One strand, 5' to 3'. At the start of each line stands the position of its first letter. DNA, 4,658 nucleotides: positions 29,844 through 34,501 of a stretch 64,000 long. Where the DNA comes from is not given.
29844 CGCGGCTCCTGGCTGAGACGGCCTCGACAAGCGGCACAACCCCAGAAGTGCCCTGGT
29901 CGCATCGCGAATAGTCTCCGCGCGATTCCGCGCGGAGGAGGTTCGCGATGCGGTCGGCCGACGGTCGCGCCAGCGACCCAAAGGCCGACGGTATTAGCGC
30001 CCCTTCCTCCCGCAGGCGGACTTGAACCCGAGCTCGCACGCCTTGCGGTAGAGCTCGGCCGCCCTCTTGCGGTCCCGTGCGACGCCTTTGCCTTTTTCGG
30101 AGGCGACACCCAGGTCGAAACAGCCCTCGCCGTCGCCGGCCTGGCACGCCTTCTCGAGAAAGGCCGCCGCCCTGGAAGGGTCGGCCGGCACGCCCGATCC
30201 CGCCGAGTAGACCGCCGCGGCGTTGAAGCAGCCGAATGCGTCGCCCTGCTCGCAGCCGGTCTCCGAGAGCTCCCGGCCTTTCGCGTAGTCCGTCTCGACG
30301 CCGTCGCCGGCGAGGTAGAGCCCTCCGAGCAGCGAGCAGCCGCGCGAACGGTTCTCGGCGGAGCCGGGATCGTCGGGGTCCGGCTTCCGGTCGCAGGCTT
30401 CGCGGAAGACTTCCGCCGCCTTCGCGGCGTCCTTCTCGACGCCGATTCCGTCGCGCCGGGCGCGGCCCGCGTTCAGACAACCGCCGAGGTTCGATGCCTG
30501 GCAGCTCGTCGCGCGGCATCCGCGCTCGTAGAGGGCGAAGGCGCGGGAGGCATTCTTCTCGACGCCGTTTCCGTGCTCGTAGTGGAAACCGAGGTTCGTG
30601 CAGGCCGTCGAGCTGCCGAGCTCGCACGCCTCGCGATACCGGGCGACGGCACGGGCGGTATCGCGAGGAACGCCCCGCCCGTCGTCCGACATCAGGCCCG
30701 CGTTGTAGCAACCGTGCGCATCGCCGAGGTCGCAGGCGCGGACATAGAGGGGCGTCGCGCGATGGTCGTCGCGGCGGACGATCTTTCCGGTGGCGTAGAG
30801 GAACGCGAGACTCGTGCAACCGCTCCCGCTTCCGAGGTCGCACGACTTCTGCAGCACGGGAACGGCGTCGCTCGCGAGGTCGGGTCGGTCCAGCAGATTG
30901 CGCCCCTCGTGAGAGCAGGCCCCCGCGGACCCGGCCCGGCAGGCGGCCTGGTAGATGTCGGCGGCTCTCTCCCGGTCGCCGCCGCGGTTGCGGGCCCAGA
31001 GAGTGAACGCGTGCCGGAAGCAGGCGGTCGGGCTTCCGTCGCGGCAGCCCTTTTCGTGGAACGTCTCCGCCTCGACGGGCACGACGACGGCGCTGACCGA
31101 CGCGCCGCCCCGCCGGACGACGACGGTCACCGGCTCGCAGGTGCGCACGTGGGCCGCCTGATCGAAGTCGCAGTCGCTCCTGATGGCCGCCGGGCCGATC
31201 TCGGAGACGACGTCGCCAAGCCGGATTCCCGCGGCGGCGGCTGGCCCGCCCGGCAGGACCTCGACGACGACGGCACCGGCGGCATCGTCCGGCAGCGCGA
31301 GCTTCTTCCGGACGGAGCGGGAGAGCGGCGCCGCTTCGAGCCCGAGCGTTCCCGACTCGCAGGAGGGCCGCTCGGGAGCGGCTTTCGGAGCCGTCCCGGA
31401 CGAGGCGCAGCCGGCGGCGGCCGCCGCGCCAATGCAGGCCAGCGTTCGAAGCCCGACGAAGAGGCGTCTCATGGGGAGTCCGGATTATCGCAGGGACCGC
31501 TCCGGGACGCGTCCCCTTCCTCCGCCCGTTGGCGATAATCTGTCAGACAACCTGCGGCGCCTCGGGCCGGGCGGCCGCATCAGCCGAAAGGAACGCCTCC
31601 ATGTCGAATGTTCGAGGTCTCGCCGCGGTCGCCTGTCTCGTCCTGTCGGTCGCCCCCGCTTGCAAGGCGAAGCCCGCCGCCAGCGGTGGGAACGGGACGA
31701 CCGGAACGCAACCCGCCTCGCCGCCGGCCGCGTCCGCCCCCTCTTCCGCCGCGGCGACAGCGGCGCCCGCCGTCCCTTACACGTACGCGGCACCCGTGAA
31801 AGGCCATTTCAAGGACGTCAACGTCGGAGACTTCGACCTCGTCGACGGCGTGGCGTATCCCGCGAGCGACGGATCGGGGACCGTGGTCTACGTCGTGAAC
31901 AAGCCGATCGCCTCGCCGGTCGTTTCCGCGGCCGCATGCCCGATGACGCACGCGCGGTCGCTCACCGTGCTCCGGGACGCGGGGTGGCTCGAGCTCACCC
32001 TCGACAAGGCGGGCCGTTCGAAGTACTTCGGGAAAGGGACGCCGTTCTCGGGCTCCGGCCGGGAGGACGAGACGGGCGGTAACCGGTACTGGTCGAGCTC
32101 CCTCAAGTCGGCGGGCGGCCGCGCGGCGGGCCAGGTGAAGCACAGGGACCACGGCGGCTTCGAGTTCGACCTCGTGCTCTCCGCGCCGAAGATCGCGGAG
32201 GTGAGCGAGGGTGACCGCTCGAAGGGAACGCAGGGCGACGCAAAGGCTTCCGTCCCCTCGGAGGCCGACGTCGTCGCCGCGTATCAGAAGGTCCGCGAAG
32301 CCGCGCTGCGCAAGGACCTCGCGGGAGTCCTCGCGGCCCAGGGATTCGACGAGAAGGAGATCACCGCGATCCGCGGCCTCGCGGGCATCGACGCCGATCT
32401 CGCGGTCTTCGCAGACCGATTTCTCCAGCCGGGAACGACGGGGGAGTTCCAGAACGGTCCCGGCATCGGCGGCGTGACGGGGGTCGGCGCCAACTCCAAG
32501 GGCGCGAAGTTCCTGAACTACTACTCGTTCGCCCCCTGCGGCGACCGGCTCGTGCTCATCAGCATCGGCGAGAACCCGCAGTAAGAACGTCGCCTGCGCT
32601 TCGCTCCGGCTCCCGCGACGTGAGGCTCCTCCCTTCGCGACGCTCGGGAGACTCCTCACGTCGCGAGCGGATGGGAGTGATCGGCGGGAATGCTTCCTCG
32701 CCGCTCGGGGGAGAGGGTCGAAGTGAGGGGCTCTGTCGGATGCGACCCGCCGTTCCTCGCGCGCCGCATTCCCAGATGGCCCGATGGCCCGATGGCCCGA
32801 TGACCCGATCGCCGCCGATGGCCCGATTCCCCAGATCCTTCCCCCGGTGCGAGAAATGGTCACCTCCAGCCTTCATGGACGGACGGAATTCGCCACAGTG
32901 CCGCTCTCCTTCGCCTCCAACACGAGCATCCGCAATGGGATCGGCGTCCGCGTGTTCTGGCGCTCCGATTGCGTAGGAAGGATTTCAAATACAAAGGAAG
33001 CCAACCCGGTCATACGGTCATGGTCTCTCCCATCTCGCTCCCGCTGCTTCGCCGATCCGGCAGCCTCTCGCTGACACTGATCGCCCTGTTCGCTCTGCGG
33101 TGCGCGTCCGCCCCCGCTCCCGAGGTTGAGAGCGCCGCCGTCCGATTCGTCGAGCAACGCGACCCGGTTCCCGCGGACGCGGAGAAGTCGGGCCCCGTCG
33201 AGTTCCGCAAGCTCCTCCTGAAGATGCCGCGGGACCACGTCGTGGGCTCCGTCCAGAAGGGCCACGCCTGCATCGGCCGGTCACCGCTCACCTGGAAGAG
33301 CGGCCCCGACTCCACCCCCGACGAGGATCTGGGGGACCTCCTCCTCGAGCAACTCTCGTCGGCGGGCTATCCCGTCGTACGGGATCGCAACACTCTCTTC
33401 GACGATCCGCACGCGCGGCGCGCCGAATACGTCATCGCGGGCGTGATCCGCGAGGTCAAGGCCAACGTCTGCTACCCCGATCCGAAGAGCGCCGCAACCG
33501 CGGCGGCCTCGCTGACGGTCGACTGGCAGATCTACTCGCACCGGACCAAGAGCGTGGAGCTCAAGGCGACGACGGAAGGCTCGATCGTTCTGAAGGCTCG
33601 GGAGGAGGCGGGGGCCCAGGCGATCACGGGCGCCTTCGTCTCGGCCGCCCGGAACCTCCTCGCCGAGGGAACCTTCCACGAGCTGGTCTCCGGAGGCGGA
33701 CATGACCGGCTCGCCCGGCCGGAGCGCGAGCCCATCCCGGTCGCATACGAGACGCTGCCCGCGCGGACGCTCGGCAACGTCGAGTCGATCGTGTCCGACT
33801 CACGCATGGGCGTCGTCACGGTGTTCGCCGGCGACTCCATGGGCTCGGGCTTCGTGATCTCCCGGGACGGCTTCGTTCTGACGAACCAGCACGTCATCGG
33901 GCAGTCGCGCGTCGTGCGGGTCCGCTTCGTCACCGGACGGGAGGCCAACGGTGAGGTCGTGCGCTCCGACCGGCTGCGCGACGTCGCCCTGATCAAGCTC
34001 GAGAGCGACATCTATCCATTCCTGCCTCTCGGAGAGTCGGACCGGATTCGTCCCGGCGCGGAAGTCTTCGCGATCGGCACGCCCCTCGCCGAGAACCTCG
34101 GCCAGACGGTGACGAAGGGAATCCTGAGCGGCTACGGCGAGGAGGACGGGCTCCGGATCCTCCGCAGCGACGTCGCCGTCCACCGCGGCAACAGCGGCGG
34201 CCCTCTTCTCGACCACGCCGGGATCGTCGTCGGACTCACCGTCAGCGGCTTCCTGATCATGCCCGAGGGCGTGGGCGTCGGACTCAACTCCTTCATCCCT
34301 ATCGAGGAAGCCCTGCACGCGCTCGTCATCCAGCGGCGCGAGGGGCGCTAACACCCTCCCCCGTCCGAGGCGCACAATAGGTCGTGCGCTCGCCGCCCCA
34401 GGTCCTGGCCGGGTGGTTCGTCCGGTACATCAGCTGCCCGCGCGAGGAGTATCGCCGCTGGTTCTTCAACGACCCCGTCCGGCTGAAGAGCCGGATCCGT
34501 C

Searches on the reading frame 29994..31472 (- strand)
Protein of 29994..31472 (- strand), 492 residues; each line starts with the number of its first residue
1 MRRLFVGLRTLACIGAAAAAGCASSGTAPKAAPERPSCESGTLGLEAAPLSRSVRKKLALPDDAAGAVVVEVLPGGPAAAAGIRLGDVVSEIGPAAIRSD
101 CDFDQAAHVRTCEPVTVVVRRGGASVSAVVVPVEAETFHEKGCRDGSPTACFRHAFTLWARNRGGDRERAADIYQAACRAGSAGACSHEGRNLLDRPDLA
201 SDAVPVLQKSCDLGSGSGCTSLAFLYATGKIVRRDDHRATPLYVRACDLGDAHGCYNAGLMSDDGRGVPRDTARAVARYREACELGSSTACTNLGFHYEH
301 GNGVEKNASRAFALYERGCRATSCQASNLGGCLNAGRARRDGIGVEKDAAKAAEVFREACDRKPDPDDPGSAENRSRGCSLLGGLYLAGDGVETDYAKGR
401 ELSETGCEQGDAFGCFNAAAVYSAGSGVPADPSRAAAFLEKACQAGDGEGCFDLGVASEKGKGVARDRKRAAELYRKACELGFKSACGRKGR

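Call 9: search_protein_families(library=pfam, proteins=[window:29994-31472:-], max_evalue=0.01)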
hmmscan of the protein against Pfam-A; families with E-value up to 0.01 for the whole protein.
window:29994-31472:- (492 aa): 4 families
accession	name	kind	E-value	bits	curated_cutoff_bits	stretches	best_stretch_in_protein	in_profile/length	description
PF08238.18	Sel1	-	4.1e-41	138.4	30.7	4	449-482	2-35/36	Sel1 repeat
PF13180.12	PDZ_2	-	3.4e-07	30.9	27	1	59-128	12-76/80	PDZ domain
PF17820.7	PDZ_6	-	1.1e-05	25.5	27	1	68-121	1-54/54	PDZ domain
PF00595.29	PDZ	-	0.00032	21.5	23.2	1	63-99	21-59/81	PDZ domain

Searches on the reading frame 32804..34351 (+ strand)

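Call 51: search_protein_families(library=pfam, proteins=[window:32804-34351:+], max_evalue=0.001)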
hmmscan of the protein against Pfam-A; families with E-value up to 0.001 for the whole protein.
window:32804-34351:+ (515 aa): 2 families
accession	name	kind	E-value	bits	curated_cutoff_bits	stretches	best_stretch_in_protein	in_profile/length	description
PF13365.12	Trypsin_2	-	4.2e-31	109.1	27.6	1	347-478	1-144/144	Trypsin-like peptidase domain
PF00089.32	Trypsin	-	3.4e-11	43.8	20.6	1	343-482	23-198/220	Trypsin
